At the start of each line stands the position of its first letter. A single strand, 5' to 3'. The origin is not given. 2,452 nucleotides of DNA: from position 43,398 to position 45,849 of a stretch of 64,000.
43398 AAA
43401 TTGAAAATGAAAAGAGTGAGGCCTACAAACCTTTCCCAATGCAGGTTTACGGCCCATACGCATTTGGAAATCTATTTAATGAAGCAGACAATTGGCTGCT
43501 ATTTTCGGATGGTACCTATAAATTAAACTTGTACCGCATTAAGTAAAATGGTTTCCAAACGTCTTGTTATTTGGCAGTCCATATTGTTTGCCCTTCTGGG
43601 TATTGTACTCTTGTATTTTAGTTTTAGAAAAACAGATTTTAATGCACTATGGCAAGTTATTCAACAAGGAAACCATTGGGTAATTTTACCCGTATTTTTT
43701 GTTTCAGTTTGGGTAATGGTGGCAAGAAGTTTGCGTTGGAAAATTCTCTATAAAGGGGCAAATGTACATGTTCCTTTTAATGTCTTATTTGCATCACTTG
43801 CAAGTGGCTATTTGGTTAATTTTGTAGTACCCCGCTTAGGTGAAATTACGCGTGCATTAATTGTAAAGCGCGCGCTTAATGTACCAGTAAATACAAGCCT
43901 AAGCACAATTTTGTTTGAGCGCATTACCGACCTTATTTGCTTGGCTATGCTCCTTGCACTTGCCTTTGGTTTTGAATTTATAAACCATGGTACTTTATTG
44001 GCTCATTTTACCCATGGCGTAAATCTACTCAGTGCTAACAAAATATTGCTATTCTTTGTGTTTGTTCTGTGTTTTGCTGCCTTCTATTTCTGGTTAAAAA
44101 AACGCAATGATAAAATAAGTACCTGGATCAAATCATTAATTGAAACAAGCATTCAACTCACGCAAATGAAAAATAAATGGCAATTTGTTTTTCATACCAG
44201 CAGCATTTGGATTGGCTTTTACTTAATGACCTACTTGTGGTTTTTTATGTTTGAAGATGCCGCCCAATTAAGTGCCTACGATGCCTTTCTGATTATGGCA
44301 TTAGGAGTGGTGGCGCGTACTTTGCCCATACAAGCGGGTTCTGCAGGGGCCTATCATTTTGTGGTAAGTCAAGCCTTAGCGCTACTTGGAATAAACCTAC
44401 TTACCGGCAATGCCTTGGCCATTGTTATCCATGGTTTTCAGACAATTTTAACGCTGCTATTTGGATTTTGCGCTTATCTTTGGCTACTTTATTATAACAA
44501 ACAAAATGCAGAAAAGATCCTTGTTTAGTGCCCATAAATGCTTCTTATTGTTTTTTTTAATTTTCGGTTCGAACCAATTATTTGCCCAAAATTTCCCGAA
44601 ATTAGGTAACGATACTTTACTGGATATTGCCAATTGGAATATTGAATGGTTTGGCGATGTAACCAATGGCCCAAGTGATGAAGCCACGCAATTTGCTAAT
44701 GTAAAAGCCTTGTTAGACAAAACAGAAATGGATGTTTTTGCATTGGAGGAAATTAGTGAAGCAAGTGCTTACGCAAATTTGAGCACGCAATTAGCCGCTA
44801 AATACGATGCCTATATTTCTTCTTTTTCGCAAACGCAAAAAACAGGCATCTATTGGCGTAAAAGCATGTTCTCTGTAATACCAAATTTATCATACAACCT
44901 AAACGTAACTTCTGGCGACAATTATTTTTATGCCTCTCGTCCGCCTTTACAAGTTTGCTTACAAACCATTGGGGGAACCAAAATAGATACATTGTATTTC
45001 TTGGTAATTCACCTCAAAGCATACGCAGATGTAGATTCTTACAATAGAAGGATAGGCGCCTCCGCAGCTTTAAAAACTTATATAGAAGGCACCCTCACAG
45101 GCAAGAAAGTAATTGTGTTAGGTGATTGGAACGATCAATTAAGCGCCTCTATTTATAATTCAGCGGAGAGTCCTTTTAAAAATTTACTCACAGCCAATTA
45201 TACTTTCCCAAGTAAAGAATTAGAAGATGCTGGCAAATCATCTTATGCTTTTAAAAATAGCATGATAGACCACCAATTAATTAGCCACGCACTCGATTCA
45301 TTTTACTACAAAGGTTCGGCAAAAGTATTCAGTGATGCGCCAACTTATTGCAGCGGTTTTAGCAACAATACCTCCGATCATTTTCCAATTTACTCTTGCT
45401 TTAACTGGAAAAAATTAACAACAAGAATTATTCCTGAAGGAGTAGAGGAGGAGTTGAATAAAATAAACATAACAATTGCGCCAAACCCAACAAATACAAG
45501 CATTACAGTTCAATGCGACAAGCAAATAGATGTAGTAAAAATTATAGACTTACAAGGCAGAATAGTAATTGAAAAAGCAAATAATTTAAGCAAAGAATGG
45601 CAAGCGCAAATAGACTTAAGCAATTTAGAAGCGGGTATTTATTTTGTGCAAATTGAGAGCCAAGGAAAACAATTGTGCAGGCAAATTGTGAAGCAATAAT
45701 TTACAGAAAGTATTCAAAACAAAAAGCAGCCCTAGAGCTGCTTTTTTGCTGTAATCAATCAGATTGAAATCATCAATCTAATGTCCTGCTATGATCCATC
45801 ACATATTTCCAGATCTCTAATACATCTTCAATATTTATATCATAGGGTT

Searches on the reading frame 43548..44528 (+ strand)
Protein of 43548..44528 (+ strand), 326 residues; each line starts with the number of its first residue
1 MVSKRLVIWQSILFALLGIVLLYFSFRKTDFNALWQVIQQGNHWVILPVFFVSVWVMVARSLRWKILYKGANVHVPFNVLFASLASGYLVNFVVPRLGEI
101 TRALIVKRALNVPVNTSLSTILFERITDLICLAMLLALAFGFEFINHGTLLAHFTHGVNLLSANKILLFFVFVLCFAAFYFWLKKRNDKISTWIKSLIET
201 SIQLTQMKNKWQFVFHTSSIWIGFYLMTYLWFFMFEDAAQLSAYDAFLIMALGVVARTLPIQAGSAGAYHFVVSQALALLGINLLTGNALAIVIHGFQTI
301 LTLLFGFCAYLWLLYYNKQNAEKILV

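Call 51: search_protein_families(library=pfam, proteins=[window:43548-44528:+], max_evalue=0.0001)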
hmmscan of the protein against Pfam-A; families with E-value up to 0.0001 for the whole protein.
window:43548-44528:+ (326 aa): 1 family
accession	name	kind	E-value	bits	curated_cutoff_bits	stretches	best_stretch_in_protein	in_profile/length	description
PF03706.18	LPG_synthase_TM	-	2.3e-37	129.5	33.4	1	15-306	5-302/302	Lysylphosphatidylglycerol synthase TM region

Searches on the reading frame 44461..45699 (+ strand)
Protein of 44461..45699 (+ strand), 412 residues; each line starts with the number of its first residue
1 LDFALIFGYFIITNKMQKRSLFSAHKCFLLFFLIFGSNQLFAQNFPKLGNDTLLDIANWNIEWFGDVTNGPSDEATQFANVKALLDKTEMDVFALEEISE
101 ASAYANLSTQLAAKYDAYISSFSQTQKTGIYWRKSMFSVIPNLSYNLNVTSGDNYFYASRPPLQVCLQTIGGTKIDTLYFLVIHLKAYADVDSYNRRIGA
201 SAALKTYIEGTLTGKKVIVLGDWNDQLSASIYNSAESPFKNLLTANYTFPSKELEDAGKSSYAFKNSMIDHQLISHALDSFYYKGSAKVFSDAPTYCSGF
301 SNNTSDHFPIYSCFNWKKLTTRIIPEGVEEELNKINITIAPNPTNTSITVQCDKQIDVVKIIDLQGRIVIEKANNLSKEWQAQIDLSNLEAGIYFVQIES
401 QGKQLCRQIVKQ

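Call 51: search_protein_families(library=pfam, proteins=[window:44461-45699:+], max_evalue=0.0001)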
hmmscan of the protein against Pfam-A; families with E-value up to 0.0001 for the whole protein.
window:44461-45699:+ (412 aa): 2 families
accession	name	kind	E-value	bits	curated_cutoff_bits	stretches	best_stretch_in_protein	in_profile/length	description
PF18962.6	Por_Secre_tail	-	1.4e-14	54.5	27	1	341-409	3-73/75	Secretion system C-terminal sorting domain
PF03372.29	Exo_endo_phos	-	6.1e-10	39.6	24.5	1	58-278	2-206/225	Endonuclease/Exonuclease/phosphatase family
